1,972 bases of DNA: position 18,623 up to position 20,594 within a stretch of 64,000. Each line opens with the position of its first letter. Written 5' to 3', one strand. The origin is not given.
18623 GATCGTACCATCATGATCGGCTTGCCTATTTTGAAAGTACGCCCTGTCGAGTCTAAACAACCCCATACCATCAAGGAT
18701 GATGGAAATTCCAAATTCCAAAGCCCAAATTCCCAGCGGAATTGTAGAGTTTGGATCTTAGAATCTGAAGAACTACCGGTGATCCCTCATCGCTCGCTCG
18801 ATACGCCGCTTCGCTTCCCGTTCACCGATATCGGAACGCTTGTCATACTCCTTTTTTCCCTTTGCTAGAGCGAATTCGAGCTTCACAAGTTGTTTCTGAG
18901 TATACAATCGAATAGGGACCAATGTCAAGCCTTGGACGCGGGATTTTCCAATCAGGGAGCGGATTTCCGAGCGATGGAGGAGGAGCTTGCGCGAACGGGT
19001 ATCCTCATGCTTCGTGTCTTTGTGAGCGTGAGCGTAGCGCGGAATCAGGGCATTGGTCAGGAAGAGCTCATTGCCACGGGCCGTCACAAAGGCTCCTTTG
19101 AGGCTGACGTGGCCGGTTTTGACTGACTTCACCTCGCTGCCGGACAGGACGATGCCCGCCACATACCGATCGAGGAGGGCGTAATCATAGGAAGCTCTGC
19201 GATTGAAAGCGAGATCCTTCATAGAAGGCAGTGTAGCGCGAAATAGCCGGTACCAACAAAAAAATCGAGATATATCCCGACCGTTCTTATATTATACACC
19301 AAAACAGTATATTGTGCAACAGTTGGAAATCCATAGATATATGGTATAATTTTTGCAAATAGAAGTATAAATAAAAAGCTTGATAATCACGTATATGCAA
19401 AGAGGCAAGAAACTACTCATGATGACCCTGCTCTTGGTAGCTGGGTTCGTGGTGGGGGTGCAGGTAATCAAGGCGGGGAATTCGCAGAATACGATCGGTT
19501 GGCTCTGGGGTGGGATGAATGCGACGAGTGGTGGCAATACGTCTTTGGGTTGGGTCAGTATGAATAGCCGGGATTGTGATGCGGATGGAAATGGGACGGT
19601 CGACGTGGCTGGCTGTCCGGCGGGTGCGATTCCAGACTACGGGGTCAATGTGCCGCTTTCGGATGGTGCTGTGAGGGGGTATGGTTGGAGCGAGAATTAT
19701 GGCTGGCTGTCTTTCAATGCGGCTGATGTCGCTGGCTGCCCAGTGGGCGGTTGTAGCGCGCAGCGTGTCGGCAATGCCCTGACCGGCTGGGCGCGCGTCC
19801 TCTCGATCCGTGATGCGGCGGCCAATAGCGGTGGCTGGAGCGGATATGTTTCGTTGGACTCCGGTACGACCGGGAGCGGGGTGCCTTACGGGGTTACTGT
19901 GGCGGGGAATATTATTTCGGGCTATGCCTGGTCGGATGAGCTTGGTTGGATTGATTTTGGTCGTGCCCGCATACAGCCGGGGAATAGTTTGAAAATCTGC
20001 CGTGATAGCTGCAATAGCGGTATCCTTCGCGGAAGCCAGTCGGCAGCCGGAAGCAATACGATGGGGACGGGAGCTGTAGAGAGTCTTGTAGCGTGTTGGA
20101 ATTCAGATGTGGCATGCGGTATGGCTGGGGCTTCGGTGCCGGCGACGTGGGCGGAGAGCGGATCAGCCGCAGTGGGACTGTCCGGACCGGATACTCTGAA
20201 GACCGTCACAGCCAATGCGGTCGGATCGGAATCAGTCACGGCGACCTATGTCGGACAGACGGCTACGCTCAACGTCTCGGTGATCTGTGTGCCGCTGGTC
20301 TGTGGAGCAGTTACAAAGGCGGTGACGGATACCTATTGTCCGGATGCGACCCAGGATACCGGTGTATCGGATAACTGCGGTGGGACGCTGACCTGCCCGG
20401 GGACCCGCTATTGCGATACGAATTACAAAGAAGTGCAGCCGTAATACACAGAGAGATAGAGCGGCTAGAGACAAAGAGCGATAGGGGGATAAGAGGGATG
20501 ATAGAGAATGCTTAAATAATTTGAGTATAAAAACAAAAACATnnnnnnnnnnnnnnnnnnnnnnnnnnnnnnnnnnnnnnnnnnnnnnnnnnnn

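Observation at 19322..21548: Three-gene cluster of secreted or membrane repeat proteins with its own extended -10 promoter and terminator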

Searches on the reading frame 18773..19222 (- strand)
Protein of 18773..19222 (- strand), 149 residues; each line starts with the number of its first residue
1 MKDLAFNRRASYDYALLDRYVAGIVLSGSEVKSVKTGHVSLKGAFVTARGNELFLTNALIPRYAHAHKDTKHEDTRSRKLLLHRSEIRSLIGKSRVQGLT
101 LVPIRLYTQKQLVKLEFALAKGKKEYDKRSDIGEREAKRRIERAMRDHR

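Call 6: search_protein_families(library=ncbifam, proteins=[window:18773-19222:-], max_evalue=1)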
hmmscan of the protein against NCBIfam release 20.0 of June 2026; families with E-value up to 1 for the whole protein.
window:18773-19222:- (149 aa): 2 families
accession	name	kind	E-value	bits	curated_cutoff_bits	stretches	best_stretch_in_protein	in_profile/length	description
NF003843.0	PRK05422.1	equivalog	2.4e-53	179.9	130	1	2-147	11-155/156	SsrA-binding protein SmpB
TIGR00086.1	smpB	equivalog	4.5e-49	166.2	119.1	1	5-146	3-144/144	SsrA-binding protein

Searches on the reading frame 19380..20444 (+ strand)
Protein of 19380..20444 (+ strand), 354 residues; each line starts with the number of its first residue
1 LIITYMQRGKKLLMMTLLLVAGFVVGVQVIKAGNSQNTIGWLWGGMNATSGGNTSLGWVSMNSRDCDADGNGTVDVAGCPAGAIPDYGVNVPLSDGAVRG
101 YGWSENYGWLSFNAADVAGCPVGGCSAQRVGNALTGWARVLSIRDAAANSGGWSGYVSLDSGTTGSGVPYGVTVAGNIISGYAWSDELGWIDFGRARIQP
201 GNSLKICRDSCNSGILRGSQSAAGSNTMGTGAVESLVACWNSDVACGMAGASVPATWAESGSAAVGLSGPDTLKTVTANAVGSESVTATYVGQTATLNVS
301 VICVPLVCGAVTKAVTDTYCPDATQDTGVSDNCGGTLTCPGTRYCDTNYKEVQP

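Call 3: search_protein_families(library=pfam, proteins=[window:19380-20444:+], max_evalue=1)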
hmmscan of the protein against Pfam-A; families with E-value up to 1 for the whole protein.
window:19380-20444:+ (354 aa): 1 family
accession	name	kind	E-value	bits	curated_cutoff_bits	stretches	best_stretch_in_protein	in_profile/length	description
PF07523.18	Big_3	-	0.087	13.5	21.2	1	271-301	38-68/68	Bacterial Ig-like domain (group 3)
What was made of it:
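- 19986..20285 (+): G1 middle region (aa 198-297): two Ig-like beta-sandwich domains. Pfam Big_3 is sub-threshold (call 3).
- On Cell-wall-binding repeat families (CW_binding_1, SLH, CWB2, LysM, SH3b/GW): Pfam scan of G1 at E up to 1 returns only a sub-threshold Big_3 hit (call 3).
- On Bacterial Ig-like domains (Big_2/Big_3): By sequence, Pfam Big_3 is below threshold at 13.5 against 21.2 bits (call 3).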

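Call 6: search_protein_families(library=ncbifam, proteins=[window:19380-20444:+], max_evalue=1)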
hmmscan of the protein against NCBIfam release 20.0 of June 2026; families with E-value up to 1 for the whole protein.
window:19380-20444:+ (354 aa): 0 families
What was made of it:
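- Closest known: Non-covalent cell-wall anchoring or ligand-binding aromatic hairpin repeats. Different: No sequence match to any of these families at E up to 1 (calls 3, 6).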

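Call 9: find_homologous_proteins(query=window:19380-20444:+)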
Query window:19380-20444:+ (354 aa): 457 proteins with E <= 0.001 among 6750 candidates; the best 120 are listed.
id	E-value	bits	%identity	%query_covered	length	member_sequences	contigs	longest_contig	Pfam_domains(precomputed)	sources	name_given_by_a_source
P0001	4.7e-228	775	100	99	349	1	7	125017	-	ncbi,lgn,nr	ncbi:MAG: hypothetical protein KA731_01180 [Candidatus Moranbacteria bacterium]|nr:hypothetical prot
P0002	3.7e-190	650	82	99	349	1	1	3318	-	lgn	-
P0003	4.2e-190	650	83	99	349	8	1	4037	-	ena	-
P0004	1.2e-185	635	81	99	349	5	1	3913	-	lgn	-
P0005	1.8e-176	605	77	99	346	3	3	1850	-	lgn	-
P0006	8.5e-133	461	64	96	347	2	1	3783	-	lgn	-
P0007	1.6e-102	361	51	99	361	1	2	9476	-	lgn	-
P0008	9.6e-98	346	52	98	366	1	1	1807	-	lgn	-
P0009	1.0e-91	326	54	93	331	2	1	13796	-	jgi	-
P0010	3.8e-90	321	49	99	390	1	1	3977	-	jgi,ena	-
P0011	3.0e-89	318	48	96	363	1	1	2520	-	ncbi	-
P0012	2.0e-85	305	47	99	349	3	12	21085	-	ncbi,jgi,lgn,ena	-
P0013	1.3e-84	303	45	99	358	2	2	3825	-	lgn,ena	-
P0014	3.7e-77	278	41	97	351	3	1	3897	-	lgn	-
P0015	1.4e-76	276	42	93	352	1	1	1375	-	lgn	-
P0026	2.1e-60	223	40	99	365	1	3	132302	-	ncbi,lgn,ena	-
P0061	8.0e-44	168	36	97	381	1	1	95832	-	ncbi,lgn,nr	ncbi:MAG: hypothetical protein KBD19_01055 [Candidatus Moranbacteria bacterium]|nr:hypothetical prot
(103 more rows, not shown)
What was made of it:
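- Checked: The 349-aa form is the one in NCBI (call 9).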

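Call 15: find_encoding_contigs(protein=P0026, flank=5000, max_places=2)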
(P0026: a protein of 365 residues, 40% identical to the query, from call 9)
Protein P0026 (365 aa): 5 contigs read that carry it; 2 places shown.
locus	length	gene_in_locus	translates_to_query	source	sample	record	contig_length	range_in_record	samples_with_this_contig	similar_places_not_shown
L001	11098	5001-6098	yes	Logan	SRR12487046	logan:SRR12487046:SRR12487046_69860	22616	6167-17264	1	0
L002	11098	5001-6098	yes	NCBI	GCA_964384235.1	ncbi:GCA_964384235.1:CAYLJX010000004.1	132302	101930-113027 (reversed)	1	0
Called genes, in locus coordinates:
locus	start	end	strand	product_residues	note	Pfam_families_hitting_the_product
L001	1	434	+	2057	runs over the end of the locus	PF02210:Laminin_G_2 (weak), PF13385:Laminin_G_3, PF16655:PhoD_N (faint), PF23376:Fn3_VIN3 (faint), PF25059:FN3_DSCAM-DSCAML_C (faint), PF16656:Pur_ac_phosph_N (weak), PF00041:fn3 (weak), PF16656:Pur_ac_phosph_N (weak), +1 more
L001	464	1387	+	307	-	PF00005:ABC_tran, PF13304:AAA_21 (faint)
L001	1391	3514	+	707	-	PF12704:MacB_PCD, PF02687:FtsX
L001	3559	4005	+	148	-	PF00571:CBS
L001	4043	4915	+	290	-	PF05228:CHASE4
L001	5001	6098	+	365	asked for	-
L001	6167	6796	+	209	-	-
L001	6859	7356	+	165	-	-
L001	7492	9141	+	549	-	PF00118:Cpn60_TCP1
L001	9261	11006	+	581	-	PF05157:MshEN, PF00437:T2SSE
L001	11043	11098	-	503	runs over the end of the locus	PF13328:HD_4, PF01966:HD, PF04607:RelA_SpoT, PF02824:TGS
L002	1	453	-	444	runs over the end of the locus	PF02878:PGM_PMM_I, PF02879:PGM_PMM_II, PF02880:PGM_PMM_III, PF00408:PGM_PMM_IV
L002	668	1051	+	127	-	-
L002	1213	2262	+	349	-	PF01926:MMR_HSR1, PF02421:FeoB_N, PF06071:YchF-GTPase_C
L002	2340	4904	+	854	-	PF00041:fn3 (weak)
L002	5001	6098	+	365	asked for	-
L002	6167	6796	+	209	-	-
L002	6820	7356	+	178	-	-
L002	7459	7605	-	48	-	-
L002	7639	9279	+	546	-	PF00118:Cpn60_TCP1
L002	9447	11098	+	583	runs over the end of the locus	PF05157:MshEN, PF00437:T2SSE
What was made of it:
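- A T2SSE/PilB-like ATPase lies about 3 kb from the trio in one relative, L002 (call 15).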

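Call 16: find_encoding_contigs(protein=P0012, flank=5000, max_places=2)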
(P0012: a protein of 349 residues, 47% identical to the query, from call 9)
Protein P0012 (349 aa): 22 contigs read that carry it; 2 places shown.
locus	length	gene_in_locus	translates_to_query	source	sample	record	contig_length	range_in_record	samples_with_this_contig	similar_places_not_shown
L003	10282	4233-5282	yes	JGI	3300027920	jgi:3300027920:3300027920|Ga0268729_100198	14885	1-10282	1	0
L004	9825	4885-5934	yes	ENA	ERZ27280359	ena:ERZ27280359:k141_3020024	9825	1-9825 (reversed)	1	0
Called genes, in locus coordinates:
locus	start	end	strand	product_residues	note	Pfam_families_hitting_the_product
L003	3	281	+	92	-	?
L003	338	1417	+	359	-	PF10432:bact-PGI_C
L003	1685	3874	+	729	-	PF00753:Lactamase_B, PF12706:Lactamase_B_2, PF22505:RNase_J_b_CASP, PF17770:RNase_J_C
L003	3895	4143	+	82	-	-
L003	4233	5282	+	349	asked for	-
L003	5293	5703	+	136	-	-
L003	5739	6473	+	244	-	-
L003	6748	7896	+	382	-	PF00579:tRNA-synt_1b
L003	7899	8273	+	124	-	PF00581:Rhodanese (weak)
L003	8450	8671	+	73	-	-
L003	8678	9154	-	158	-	-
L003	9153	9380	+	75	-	-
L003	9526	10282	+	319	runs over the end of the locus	-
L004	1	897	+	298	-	?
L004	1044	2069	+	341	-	PF10432:bact-PGI_C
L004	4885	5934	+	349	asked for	-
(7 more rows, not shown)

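Call 17: find_encoding_contigs(protein=P0061, flank=5000, max_places=2)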
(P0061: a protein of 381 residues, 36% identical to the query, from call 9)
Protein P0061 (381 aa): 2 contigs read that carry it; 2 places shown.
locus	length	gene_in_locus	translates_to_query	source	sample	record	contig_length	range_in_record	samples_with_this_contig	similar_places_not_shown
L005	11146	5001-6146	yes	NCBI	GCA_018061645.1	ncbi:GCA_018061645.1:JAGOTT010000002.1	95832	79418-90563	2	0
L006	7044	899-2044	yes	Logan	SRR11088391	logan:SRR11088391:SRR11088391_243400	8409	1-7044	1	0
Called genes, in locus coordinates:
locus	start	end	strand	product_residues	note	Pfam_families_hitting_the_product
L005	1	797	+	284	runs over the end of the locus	PF00763:THF_DHG_CYH, PF02882:THF_DHG_CYH_C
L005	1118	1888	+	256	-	PF00142:Fer4_NifH (weak), PF01656:CbiA, PF02374:ArsA_ATPase, PF06564:CBP_BcsQ (weak), PF09140:MipZ (weak), PF10609:ParA, PF13614:AAA_31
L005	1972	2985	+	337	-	PF02195:ParB_N, PF17762:HTH_ParB, PF23552:ParB_C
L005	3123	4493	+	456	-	-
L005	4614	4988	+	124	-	-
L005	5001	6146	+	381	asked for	-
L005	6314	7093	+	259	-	PF00535:Glycos_transf_2, PF13641:Glyco_tranf_2_3 (weak)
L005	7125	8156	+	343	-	PF01087:GalP_UDP_transf, PF16268:DUF4921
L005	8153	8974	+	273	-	PF00121:TIM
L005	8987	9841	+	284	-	PF01116:F_bP_aldolase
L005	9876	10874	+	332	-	PF00044:Gp_dh_N, PF02800:Gp_dh_C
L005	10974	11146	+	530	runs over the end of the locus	PF07969:Amidohydro_3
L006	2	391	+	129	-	?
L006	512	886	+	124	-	-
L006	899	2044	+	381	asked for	-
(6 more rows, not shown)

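Call 24: predict_structure(alignment_id=A1)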
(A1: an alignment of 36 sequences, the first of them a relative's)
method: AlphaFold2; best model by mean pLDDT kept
length: 349 residues; sequences in the alignment: 36
mean_pLDDT: 85.5   pTM: 0.62
mean pLDDT of the five models: 85.5, 83.8, 83.1, 82.5, 81.1
residues with pLDDT >= 90: 155; 70-90: 155; 50-70: 31; < 50: 8
segments of 3 or more residues with pLDDT < 50: none
pLDDT, mean of each block of 10 residues (from residue 1): 71 74 55 84 54 89 83 79 89 92 92 90 95 90 76 90 91 91 89 87 95 90 96 91 91 92 96 96 95 94 73 85 85 87 65
secondary structure, 60 per line:
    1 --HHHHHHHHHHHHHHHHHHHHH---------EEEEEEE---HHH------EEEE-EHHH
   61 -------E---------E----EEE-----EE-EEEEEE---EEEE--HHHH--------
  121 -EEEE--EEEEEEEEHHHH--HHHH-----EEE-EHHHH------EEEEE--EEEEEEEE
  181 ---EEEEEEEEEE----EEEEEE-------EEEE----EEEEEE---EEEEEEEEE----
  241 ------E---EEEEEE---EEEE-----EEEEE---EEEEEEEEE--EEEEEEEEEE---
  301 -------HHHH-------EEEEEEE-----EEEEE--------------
elements in order: H3-23 E33-39 E52-55 E83-85 E94-99 E103-106 H109-112 E122-125 E128-135 H136-139 H142-145 E151-153 H156-159 E166-170 E173-180 E184-193 E198-203 E211-214 E219-224 E228-236 E251-256 E260-263 E269-273 E277-285 E288-297 H308-311 E319-325 E331-335
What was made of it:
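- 19395..19475 (+): G1 Sec-type signal peptide (aa 1-27, MQRGKK-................-QVIKA|G). The AF2 model has a helix at 3-23 (call 24).
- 19986..20285 (+): AF2 pLDDT is above 90 here (call 24).
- On Bacterial Ig-like domains (Big_2/Big_3): The AF2 model has pLDDT above 90 over residues 198-297 (call 24).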

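Call 27: fold_search(model_id=the predicted structure, library=pdb)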
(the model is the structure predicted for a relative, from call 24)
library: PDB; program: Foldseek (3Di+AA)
matches with E <= 10: 1210; with E <= 0.001: 1
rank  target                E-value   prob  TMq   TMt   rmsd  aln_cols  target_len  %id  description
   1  8gyr_A                6.4e-04  1.00  0.19  0.34  10.8       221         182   12  Crystal structure of a variable region segment of Leptospira host-interacting outer surface protein, LigA (released 2023-06-28)
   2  5nok_A                1.3e-03  0.72  0.19  0.11  20.1       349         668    8  Polysaccharide Lyase BACCELL_00875 (released 2017-06-28)
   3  3lcy_A                1.9e-03  0.99  0.18  0.29  11.7       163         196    8  Titin Ig tandem domains A164-A165 (released 2011-05-25)
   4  8gyr_B                2.1e-03  0.97  0.19  0.33  11.9       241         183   12  Crystal structure of a variable region segment of Leptospira host-interacting outer surface protein, LigA (released 2023-06-28)
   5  1wcq_A                2.1e-03  0.69  0.18  0.12  19.6       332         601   11  Mutagenesis of the Nucleophilic Tyrosine in a Bacterial Sialidase to Phenylalanine. (released 2005-10-12)
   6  8opr_A                2.4e-03  0.99  0.23  0.13  15.4       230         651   11  Structure of the EA1 surface layer of Bacillus anthracis (released 2023-11-08)
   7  5no8_A                2.4e-03  0.57  0.19  0.11  19.3       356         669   10  Polysaccharide Lyase BACCELL_00875 (released 2017-06-28)
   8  2wwm_C                3.2e-03  1.00  0.17  0.49   5.1       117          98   11  Crystal structure of the Titin M10-Obscurin like 1 Ig complex in space group P1 (released 2010-02-16)
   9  7t4f_A                3.2e-03  0.90  0.20  0.27  19.0       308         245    9  Structure of bacteriophage lambda tube protein V in C3 (released 2023-06-14)
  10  3lcy_C                4.7e-03  0.97  0.17  0.27  11.5       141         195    9  Titin Ig tandem domains A164-A165 (released 2011-05-25)
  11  6fwx_B                4.9e-03  0.92  0.17  0.26   9.0       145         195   14  Chimeric titin Z1Z2-Z1Z2 tandem (Z1212) functionalized with a GRGDS exogenous peptide from fibronectin (released 2019-03-27)
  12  8q6t_I                5.2e-03  0.95  0.17  0.07  12.9       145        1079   10  Helical reconstruction of the relaxed thick filament from FIB milled left ventricular mouse myofibrils (released 2023-11-01)
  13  1w8o_A                5.2e-03  0.44  0.18  0.12  21.3       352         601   11  Contribution of the Active Site Aspartic Acid to Catalysis in the Bacterial Neuraminidase from Micromonospora viridifa (released 2004-09-29)
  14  3qp3_B                5.8e-03  0.99  0.16  0.45   5.7       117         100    8  Crystal structure of titin domain M4, tetragonal form (released 2012-02-15)
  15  8p35_C                6.8e-03  0.99  0.17  0.48   5.8       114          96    8  Mutant human titin immunoglobulin-like 21 domain - C3575S (released 2023-11-29)
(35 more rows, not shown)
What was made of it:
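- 19986..20285 (+): Foldseek hits LigA Big_2, titin Ig and Big_2-CBM56 (call 27).
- On Bacterial Ig-like domains (Big_2/Big_3): Foldseek hits are LigA Big_2 at E 6.4e-4 (probability 1.0) and Big_2-CBM56 at 22% identity (call 27).
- Closest known: Fibrillar adhesins of monoderm bacteria. Same: G1 has a signal peptide, Ig-like (Big_2-like) stalk domains and conserved terminal modules (calls 24, 27).
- G1 has Ig-like domains of the kind found in surface proteins (calls 24, 27). Foldseek hits for the Ig part include S-layer proteins EA1 and SbsC (call 27). Ig-like Big_2 domains are common on phage structural proteins (call 27).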

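Call 43: search_protein_families(library=pfam, proteins=[L005:3123-4493:+, L003:5739-6473:+, L002:6167-6796:+], max_evalue=0.01)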
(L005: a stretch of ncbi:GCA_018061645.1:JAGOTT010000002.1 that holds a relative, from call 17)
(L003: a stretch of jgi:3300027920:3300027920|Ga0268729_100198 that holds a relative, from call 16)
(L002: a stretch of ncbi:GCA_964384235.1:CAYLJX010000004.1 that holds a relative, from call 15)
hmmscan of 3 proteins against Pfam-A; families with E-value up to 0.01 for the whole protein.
L005:3123-4493:+ (456 aa): 0 families

L003:5739-6473:+ (244 aa): 1 family
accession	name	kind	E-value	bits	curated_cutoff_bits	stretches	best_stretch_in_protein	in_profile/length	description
PF03906.20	Phage_T7_tail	-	0.0042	17.2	25.2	1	75-101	123-149/157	Phage T7 tail fibre protein, N-terminal domain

L002:6167-6796:+ (209 aa): 0 families

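Call 74: search_protein_families(library=phrogs, proteins=[window:19395-20444:+, L005:3123-4493:+, L003:5739-6473:+], max_evalue=0.01)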
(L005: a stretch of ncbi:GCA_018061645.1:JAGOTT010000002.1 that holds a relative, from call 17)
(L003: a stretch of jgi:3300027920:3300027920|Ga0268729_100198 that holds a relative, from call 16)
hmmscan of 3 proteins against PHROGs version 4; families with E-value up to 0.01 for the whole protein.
window:19395-20444:+ (349 aa): 1 family
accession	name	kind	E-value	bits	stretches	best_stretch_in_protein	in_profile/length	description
phrog_1262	-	unknown function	0.0051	18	0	193-246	61-114/131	-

L005:3123-4493:+ (456 aa): 0 families

L003:5739-6473:+ (244 aa): 5 families
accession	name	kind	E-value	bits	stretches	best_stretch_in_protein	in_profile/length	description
phrog_2710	-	tail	0.00013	21.5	1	75-103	132-160/781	tail fiber protein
phrog_2647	-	head and packaging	0.00027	21.1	1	76-106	80-110/336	head decoration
phrog_26630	-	tail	0.0015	18.3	1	75-112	123-160/506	tail fiber protein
phrog_30390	-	unknown function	0.005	16.3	1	77-130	400-452/766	-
phrog_30017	-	unknown function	0.0064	15.4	1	75-102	133-160/1025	-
